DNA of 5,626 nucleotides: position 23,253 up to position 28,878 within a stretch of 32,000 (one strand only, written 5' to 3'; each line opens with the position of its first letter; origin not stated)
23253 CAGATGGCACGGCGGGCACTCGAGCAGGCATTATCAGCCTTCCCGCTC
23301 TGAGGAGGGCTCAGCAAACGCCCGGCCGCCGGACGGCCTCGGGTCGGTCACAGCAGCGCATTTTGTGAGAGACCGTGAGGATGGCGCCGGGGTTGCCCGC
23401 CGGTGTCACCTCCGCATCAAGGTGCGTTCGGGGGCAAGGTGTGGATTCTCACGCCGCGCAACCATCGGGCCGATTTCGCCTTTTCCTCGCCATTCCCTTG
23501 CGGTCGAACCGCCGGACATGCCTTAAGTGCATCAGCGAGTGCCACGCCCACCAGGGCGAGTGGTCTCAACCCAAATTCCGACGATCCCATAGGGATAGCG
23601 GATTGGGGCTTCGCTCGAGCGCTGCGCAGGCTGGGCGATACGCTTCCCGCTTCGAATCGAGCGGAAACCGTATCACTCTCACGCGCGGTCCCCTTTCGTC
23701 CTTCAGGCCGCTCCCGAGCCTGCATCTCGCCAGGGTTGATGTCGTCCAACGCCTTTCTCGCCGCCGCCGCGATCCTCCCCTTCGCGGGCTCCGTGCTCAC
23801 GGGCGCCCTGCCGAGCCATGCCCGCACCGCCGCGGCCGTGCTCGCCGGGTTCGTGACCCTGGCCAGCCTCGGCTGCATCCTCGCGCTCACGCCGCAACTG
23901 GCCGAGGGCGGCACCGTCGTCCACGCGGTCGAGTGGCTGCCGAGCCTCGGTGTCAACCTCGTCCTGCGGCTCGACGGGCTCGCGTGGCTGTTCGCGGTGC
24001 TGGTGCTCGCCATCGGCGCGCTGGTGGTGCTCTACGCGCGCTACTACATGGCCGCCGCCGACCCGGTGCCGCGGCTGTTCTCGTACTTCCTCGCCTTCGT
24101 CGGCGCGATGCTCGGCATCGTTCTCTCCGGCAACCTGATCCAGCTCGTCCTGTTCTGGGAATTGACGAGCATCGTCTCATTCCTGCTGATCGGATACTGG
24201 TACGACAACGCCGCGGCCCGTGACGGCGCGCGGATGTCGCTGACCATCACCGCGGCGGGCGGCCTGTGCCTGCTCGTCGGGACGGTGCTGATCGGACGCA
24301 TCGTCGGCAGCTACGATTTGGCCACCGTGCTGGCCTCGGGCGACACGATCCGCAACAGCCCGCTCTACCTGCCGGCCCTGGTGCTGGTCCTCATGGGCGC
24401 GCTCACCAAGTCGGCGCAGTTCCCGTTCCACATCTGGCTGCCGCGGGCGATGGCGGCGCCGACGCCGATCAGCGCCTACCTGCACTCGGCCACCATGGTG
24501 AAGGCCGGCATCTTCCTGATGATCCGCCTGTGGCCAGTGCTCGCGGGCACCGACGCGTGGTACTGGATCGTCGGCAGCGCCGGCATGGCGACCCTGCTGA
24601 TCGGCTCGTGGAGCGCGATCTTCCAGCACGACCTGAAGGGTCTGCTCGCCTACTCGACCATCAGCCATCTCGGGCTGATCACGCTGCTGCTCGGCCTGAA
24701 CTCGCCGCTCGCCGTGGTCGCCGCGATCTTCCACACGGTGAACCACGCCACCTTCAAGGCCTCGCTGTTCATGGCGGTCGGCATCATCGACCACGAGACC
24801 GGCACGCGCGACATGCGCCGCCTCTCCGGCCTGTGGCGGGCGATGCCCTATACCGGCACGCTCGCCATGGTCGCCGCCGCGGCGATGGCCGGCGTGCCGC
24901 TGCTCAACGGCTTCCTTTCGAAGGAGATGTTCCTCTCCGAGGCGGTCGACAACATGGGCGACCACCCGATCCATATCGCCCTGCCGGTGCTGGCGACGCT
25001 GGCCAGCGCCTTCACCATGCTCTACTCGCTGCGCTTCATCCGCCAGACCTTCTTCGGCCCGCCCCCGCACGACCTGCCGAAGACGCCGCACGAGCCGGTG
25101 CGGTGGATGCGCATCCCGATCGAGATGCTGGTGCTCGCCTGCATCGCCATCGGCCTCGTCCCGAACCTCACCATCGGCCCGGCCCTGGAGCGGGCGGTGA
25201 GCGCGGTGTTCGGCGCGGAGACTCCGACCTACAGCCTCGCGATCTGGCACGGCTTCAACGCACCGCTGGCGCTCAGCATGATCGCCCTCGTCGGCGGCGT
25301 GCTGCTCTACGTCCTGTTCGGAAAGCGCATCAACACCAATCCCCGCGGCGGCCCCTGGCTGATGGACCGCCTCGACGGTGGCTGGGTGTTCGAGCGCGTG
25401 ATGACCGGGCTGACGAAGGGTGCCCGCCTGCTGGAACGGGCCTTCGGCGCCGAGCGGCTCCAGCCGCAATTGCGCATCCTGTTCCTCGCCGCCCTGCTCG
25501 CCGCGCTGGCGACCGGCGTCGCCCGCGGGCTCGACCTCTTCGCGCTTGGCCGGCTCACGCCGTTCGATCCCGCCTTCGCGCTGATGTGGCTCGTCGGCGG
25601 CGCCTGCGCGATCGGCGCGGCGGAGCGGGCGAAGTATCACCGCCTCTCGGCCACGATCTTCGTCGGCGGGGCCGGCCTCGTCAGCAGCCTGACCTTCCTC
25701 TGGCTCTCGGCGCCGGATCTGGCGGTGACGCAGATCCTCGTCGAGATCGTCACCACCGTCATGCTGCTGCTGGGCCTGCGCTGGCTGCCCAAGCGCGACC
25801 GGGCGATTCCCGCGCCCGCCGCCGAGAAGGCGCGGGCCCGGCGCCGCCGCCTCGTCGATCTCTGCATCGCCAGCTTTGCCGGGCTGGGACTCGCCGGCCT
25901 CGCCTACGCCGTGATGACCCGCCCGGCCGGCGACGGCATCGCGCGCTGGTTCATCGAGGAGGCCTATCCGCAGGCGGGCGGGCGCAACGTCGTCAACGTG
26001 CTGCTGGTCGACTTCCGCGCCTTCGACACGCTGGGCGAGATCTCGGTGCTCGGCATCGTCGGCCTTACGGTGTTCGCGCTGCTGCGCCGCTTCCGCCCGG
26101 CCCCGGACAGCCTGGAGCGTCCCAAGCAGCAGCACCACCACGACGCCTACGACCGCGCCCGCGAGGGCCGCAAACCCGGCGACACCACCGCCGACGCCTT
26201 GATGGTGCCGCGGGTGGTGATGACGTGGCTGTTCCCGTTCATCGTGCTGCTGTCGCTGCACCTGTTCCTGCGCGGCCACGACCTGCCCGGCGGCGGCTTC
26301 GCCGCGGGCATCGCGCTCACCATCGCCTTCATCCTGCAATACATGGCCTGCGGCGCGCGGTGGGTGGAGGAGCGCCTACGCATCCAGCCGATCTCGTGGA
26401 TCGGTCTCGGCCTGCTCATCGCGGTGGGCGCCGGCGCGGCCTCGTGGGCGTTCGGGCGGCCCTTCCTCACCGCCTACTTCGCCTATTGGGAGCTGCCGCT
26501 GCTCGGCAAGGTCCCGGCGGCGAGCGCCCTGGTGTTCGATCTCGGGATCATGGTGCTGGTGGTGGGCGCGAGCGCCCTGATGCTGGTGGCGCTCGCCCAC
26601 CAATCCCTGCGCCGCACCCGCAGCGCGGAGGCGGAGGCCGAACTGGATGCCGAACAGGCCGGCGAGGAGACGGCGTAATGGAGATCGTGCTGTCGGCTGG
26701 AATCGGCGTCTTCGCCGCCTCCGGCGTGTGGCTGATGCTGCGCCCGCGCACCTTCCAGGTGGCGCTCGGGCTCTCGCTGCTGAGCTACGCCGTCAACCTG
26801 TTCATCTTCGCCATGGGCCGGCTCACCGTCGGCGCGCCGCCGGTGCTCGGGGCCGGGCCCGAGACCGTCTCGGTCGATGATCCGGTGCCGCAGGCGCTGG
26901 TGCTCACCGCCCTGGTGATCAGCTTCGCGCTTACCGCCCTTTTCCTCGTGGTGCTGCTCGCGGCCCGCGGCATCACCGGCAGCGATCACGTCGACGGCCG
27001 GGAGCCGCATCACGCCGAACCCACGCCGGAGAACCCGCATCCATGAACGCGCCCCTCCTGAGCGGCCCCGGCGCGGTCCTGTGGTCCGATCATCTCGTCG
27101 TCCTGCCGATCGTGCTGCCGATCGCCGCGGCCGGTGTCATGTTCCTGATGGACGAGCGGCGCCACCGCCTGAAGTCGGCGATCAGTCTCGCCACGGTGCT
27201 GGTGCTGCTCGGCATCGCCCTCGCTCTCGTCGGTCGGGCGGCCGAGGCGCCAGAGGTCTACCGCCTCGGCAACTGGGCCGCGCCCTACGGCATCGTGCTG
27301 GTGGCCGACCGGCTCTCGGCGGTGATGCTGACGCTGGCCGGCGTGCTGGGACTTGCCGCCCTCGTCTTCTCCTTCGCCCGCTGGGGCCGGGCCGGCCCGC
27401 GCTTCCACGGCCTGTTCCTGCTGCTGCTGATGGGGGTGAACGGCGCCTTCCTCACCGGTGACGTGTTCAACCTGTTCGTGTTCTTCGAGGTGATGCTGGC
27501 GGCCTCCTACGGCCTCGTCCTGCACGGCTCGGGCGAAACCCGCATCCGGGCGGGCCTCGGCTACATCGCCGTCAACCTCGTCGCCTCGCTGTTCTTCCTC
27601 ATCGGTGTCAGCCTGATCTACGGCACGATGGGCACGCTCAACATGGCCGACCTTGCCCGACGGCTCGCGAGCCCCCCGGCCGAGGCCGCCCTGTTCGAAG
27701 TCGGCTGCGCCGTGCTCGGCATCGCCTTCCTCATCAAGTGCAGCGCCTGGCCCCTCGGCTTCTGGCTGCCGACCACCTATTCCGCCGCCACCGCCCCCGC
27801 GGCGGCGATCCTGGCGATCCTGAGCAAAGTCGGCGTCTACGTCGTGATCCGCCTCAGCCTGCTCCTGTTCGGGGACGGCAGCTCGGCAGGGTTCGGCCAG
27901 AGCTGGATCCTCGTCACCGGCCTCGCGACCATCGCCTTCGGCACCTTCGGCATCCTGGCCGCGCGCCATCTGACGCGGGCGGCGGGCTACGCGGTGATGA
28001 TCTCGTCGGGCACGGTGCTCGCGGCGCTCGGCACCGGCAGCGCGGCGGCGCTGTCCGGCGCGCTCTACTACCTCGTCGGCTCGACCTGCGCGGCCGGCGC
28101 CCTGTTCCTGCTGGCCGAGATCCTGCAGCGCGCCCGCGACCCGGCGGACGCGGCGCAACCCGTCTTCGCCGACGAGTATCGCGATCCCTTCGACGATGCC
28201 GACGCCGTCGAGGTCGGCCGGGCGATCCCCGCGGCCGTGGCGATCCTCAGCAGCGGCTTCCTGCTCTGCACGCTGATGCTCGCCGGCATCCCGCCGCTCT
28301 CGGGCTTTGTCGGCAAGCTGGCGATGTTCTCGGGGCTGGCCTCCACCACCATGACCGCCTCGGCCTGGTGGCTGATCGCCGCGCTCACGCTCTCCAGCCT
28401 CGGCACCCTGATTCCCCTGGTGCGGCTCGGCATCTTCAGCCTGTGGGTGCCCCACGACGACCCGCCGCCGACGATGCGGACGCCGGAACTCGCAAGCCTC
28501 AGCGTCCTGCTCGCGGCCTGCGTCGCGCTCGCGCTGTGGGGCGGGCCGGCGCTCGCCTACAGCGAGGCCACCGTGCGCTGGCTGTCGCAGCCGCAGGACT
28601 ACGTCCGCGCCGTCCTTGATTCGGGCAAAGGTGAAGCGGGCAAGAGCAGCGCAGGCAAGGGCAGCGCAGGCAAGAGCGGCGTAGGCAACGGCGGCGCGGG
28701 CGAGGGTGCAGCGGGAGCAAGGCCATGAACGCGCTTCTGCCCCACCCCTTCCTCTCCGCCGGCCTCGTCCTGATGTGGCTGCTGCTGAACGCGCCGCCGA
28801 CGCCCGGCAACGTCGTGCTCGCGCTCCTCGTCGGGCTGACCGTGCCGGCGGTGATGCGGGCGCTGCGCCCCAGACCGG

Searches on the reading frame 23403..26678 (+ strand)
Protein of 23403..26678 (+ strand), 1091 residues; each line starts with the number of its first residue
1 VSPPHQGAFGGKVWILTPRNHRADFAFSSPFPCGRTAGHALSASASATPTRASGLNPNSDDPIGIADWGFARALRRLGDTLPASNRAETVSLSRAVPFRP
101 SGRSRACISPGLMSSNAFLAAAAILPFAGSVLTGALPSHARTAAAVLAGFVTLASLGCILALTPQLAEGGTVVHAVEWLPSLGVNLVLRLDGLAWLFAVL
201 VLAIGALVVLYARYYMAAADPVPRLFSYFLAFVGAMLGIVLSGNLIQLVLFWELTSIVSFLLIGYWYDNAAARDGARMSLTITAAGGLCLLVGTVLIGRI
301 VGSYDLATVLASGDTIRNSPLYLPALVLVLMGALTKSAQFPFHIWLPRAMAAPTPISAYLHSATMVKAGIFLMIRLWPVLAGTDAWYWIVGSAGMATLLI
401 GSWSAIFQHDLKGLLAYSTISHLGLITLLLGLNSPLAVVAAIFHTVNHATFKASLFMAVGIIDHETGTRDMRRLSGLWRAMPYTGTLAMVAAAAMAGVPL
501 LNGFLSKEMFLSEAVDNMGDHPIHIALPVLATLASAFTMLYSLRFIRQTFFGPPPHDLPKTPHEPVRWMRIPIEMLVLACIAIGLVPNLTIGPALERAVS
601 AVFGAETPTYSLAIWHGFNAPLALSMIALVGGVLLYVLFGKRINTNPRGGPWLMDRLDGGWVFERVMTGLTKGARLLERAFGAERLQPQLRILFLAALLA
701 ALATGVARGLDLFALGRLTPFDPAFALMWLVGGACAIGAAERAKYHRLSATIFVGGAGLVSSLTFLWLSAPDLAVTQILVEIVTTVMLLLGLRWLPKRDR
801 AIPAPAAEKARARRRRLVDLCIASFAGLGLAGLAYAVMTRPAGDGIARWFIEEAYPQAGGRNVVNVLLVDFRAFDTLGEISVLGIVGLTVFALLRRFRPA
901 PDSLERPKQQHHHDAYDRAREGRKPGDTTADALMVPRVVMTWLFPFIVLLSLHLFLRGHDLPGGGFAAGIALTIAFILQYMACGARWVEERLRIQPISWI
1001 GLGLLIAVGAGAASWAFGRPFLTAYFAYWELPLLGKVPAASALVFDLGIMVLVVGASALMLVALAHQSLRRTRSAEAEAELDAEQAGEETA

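Call 9: search_protein_families(library=pfam, proteins=[window:23403-26678:+], max_evalue=0.001)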
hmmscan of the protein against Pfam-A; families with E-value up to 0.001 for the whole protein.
window:23403-26678:+ (1091 aa): 5 families
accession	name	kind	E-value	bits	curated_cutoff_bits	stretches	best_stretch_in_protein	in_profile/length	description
PF00361.26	Proton_antipo_M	-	3.4e-64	217.3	21.5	1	242-519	1-280/294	NADH:quinone oxidoreductase/Mrp antiporter, TM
PF20501.3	MbhE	-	2.2e-43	146.7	27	1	815-911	2-98/98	MBH, subunit E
PF04039.18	MnhB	-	4.5e-35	121.1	22.5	1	936-1057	2-125/127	Domain related to MnhB subunit of Na+/H+ antiporter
PF13244.11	MbhD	-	3.4e-17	62.8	27.2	1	735-797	5-67/67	MBH, subunit D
PF00662.26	Proton_antipo_N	-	6.3e-09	36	24.5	1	181-221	6-45/51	NADH-Ubiquinone oxidoreductase (complex I), chain 5 N-terminus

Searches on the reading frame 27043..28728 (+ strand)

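Call 9: search_protein_families(library=pfam, proteins=[window:27043-28728:+], max_evalue=0.001)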
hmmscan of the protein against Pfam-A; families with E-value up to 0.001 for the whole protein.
window:27043-28728:+ (561 aa): 2 families
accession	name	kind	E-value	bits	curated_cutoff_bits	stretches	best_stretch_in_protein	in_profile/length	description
PF00361.26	Proton_antipo_M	-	4.3e-35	121.8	21.5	1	139-451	2-291/294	NADH:quinone oxidoreductase/Mrp antiporter, TM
PF10125.14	NADHdeh_related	-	7.7e-05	22.6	27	1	132-223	81-173/218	NADH dehydrogenase I, subunit N related protein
